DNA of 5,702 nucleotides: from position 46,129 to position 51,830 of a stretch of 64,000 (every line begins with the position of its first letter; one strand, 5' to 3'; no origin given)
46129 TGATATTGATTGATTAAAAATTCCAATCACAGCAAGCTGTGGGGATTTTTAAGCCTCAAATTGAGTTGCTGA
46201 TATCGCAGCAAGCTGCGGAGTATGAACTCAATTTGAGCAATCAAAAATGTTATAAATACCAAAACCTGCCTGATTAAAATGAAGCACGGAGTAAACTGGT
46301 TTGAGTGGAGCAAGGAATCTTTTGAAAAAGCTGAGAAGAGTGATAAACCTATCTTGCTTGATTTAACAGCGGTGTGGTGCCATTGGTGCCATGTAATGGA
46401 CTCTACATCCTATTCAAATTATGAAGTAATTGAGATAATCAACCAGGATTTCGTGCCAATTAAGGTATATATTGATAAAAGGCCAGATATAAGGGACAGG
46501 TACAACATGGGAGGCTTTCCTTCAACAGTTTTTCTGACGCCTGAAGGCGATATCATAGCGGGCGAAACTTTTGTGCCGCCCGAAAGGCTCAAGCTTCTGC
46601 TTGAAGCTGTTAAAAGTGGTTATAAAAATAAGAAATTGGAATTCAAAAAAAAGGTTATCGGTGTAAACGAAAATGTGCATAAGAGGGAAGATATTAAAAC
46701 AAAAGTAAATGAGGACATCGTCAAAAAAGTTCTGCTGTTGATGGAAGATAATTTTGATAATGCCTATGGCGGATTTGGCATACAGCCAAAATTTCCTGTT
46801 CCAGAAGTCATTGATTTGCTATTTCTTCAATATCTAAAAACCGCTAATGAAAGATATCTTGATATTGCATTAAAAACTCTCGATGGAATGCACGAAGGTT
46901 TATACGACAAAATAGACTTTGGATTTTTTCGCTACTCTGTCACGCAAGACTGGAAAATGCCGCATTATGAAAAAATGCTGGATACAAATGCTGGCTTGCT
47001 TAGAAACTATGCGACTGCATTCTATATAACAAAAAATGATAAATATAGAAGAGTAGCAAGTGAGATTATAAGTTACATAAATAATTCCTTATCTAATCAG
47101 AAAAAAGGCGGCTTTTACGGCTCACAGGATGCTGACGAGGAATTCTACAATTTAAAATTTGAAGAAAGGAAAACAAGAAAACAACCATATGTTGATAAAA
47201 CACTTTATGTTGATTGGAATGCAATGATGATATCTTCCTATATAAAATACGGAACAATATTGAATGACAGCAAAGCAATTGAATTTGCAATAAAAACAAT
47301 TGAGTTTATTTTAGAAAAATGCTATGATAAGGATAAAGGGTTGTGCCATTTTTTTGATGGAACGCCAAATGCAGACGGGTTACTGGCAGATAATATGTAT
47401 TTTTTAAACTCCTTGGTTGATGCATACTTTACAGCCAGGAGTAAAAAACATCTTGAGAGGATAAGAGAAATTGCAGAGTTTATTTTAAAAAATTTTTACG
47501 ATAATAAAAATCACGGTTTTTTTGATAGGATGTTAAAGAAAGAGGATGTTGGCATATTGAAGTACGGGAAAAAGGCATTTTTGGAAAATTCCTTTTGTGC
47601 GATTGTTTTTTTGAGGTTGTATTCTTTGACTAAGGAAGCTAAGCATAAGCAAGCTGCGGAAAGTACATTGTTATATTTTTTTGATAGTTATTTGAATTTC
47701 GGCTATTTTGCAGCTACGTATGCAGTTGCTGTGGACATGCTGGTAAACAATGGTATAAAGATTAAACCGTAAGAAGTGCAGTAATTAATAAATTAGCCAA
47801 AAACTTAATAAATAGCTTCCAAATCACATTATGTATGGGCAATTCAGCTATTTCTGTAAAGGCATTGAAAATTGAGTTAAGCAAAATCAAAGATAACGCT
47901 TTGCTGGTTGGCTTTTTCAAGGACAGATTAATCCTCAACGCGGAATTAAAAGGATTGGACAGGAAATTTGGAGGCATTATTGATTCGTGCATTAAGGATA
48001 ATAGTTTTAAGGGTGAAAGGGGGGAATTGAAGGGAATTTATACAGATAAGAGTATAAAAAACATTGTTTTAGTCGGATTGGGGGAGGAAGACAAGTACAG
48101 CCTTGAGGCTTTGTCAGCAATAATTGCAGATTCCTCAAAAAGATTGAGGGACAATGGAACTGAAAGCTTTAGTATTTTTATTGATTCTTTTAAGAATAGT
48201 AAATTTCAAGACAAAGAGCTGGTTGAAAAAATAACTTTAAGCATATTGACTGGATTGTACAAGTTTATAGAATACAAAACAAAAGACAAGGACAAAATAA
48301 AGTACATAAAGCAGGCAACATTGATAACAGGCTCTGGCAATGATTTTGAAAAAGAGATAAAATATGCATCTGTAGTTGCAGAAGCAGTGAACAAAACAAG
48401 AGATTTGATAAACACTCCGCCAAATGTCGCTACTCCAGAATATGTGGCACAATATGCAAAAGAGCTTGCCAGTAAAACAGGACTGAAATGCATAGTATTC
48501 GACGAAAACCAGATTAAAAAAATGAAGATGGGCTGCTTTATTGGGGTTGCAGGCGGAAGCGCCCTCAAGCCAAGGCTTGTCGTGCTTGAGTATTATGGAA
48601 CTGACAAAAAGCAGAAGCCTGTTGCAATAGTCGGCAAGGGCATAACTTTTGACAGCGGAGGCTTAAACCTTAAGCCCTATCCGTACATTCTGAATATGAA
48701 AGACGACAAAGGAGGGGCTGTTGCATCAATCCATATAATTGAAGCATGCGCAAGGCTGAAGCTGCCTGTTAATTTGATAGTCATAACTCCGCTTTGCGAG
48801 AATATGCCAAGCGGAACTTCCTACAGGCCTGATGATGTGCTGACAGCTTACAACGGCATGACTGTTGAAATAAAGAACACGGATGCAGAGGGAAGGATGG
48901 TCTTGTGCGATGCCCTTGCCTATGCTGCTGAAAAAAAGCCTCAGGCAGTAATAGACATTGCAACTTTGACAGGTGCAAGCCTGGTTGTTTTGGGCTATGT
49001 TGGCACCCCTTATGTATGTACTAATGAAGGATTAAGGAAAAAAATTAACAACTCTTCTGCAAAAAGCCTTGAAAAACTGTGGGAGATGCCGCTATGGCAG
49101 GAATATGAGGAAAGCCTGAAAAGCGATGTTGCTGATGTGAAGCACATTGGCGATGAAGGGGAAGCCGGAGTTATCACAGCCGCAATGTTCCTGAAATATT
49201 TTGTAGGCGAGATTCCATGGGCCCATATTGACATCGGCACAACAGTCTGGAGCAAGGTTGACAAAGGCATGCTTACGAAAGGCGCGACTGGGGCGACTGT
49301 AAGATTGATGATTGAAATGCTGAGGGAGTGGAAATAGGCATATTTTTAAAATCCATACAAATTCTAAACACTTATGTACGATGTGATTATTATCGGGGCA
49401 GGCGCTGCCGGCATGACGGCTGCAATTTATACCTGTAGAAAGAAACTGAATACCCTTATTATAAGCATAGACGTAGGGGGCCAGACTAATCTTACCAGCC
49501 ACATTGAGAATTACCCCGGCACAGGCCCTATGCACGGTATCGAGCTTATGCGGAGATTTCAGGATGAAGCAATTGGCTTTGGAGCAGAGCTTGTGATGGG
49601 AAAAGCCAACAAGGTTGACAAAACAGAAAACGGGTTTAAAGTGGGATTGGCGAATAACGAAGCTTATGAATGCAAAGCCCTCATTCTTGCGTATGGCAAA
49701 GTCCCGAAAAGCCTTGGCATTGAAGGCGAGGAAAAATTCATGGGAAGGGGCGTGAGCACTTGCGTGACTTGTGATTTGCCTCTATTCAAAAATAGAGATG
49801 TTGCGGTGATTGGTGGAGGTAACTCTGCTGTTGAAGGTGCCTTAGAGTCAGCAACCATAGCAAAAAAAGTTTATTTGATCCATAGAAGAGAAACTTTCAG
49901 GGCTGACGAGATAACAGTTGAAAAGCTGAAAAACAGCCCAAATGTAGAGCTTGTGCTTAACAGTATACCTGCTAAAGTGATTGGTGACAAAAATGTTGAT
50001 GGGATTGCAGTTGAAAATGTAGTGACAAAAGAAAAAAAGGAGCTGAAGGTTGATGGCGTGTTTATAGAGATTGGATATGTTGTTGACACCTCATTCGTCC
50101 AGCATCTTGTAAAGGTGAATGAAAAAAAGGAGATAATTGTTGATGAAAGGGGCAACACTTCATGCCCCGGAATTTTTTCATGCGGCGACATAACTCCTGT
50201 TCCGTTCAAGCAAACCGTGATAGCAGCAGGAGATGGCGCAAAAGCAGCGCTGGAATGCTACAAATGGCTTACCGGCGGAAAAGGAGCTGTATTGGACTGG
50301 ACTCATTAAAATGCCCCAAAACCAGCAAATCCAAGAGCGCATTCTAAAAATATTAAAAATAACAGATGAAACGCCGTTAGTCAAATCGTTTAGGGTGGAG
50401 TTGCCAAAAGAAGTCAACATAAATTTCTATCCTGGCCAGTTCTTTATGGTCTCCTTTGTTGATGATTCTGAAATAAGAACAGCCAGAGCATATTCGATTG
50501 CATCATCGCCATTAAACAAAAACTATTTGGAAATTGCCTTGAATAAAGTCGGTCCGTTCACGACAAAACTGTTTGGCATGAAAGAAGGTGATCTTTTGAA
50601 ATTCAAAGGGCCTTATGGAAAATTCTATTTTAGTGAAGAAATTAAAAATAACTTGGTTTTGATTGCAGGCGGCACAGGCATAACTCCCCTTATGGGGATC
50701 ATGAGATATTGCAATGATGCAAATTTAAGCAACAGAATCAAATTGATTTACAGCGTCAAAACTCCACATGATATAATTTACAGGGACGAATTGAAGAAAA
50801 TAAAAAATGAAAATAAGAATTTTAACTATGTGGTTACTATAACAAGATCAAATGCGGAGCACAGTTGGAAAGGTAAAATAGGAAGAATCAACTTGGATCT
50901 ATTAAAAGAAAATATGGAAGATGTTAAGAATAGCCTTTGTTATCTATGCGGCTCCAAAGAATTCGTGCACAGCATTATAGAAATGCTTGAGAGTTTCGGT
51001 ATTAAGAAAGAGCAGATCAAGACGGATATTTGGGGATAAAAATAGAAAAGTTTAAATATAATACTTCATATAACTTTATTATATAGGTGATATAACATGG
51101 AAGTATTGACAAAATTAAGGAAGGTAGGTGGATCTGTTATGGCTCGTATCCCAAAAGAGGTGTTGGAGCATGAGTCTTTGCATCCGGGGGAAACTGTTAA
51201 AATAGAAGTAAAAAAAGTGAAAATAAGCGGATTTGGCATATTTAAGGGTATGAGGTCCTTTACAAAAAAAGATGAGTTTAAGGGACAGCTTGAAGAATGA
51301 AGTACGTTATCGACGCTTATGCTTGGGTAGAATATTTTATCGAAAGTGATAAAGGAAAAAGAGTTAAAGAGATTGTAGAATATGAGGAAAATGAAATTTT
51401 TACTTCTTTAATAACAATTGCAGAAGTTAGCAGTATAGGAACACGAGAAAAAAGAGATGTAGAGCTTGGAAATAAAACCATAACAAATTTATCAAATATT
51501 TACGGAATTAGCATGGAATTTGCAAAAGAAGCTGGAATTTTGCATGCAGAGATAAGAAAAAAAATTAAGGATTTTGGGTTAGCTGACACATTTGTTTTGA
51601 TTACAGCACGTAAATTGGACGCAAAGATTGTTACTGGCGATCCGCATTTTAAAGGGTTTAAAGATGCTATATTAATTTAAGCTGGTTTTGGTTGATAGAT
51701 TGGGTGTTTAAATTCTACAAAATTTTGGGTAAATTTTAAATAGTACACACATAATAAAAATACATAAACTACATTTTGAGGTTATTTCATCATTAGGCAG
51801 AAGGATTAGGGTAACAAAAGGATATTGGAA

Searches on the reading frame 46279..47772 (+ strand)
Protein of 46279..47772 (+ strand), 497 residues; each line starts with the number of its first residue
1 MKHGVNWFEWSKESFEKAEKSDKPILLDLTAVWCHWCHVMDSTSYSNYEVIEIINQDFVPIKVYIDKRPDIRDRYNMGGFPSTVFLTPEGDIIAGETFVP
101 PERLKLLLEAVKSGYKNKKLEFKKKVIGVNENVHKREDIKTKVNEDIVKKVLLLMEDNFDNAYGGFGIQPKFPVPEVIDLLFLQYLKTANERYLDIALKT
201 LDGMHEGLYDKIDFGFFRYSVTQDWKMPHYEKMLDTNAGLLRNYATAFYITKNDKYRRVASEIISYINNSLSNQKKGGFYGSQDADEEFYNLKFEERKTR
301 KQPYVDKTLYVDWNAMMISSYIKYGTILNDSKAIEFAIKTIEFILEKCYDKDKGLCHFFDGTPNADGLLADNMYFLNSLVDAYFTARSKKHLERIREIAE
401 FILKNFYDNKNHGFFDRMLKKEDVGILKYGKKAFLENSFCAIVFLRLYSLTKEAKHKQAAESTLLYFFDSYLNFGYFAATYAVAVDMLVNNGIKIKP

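Call 83: search_protein_families(library=pfam, proteins=[window:46279-47772:+], max_evalue=0.00001)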
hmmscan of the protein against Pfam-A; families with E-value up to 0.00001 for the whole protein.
window:46279-47772:+ (497 aa): 5 families
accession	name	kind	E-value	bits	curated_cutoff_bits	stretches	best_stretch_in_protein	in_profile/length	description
PF03190.21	Thioredox_DsbH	-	3.9e-32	111.9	27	1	2-126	17-155/163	Protein of unknown function, DUF255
PF13899.12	Thioredoxin_7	-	9.3e-11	42.2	27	1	7-88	2-83/83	Thioredoxin-like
PF07470.19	Glyco_hydro_88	-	9e-08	31.9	26.6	1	185-356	42-175/352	Glycosyl Hydrolase Family 88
PF13098.12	Thioredoxin_2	-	2.5e-06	28.2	27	1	18-105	1-101/104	Thioredoxin-like domain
PF00085.26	Thioredoxin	-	5e-06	26.9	23.5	1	10-91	5-83/103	Thioredoxin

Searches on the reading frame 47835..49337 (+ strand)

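Call 83: search_protein_families(library=pfam, proteins=[window:47835-49337:+], max_evalue=0.00001)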
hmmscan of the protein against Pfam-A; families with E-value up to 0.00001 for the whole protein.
window:47835-49337:+ (500 aa): 2 families
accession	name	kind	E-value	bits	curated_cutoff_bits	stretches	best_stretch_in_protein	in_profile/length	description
PF00883.26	Peptidase_M17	-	1.9e-114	382.6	25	1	187-492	2-309/310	Cytosol aminopeptidase family, catalytic domain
PF02789.23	Peptidase_M17_N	-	3.3e-17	63.1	23.4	1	25-150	2-128/129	Cytosol aminopeptidase family, N-terminal domain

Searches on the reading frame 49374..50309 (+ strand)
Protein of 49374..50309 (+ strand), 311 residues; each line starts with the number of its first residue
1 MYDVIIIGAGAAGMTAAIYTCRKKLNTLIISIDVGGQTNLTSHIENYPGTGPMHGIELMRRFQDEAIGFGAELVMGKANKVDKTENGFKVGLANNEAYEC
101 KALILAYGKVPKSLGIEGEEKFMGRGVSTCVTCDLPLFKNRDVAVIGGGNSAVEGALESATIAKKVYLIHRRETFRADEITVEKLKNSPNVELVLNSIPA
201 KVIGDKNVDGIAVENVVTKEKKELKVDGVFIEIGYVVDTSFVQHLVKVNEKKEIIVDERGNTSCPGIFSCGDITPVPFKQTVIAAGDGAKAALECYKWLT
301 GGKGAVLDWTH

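Call 31: search_protein_families(library=pfam, proteins=[window:49374-50309:+], max_evalue=0.1)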
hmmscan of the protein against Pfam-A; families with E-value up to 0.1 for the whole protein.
window:49374-50309:+ (311 aa): 15 families
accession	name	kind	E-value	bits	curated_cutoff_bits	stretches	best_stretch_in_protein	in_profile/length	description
PF07992.20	Pyr_redox_2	-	1.1e-45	156.8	26.1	1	2-287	1-290/291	Pyridine nucleotide-disulphide oxidoreductase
PF13738.12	Pyr_redox_3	-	4.8e-26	92.1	30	2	79-271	105-305/305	Pyridine nucleotide-disulphide oxidoreductase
PF00070.33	Pyr_redox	-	1.5e-11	45.1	22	1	143-214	2-80/82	Pyridine nucleotide-disulphide oxidoreductase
PF00890.30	FAD_binding_2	-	2.4e-08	34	20.4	1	3-38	1-38/414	FAD binding domain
PF03486.20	HI0933_like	-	8.3e-08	32.4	50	1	3-30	2-29/244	HI0933-like protein Rossmann domain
PF12831.13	FAD_oxidored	-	9.4e-08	32.2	27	1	3-31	1-29/416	FAD dependent oxidoreductase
PF01134.28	GIDA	-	2.6e-06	27.2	22.1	1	3-38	1-29/391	Glucose inhibited division protein A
PF01946.23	Thi4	-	5.1e-06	26.3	26.2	1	3-35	19-54/235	Thi4 family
PF01266.30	DAO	-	4.2e-05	23.7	27.9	1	3-33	1-31/353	FAD dependent oxidoreductase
PF13434.12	Lys_Orn_oxgnase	-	0.0018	17.9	21.3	1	85-179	129-229/339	L-lysine 6-monooxygenase/L-ornithine 5-monooxygenase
PF13450.12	NAD_binding_8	-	0.0052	17.5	21.9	1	6-38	1-35/68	NAD(P)-binding Rossmann-like domain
PF05834.18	Lycopene_cycl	-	0.011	15.3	23.4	0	3-36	1-34/380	Lycopene cyclase protein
PF01262.27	AlaDh_PNT_C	-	0.02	14.8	23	0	4-33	31-60/214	Alanine dehydrogenase/PNT, C-terminal domain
PF00743.25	FMO-like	-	0.029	13.3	22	0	118-174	161-217/532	Flavin-binding monooxygenase-like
PF13454.12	NAD_binding_9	-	0.092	13.2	21.8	0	68-109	113-154/155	FAD-NAD(P)-binding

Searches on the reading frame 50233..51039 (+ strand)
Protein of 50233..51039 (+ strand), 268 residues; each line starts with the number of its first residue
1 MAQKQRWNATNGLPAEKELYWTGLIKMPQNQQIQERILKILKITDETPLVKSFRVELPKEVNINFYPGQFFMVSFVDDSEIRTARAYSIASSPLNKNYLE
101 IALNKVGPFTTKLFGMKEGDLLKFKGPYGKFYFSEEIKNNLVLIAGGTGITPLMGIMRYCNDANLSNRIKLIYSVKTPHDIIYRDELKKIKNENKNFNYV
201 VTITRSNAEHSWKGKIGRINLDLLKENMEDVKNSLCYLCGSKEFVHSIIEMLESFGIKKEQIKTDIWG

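Call 31: search_protein_families(library=pfam, proteins=[window:50233-51039:+], max_evalue=0.1)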
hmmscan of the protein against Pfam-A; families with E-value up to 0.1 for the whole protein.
window:50233-51039:+ (268 aa): 5 families
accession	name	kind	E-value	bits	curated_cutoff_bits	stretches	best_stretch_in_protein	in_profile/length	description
PF00175.26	NAD_binding_1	-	4e-21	76.2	22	1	143-246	1-105/109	Oxidoreductase NAD-binding domain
PF00970.30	FAD_binding_6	-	1.6e-11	44.8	21.1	1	43-132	7-99/99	Oxidoreductase FAD-binding domain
PF08030.17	NAD_binding_6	-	1.7e-06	28.6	22.2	1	139-211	2-82/156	Ferric reductase NAD binding domain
PF22290.1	DmmA-like_N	-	0.00068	20.5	33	0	237-262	99-124/124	Dimethylamine monooxygenase subunit DmmA-like, N-terminal domain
PF17748.7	VID27_N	-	0.063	13.6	27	1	174-209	35-70/173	VID27 N-terminal region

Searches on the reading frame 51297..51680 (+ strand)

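Call 31: search_protein_families(library=pfam, proteins=[window:51297-51680:+], max_evalue=0.1)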
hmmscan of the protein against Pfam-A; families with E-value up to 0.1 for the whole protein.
window:51297-51680:+ (127 aa): 2 families
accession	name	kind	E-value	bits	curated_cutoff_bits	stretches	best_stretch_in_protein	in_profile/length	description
PF01850.27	PIN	-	7.5e-10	39.9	23.6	1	3-119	1-115/120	PIN domain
PF13470.12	PIN_3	-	0.00048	21.4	27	1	2-115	1-113/115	PIN domain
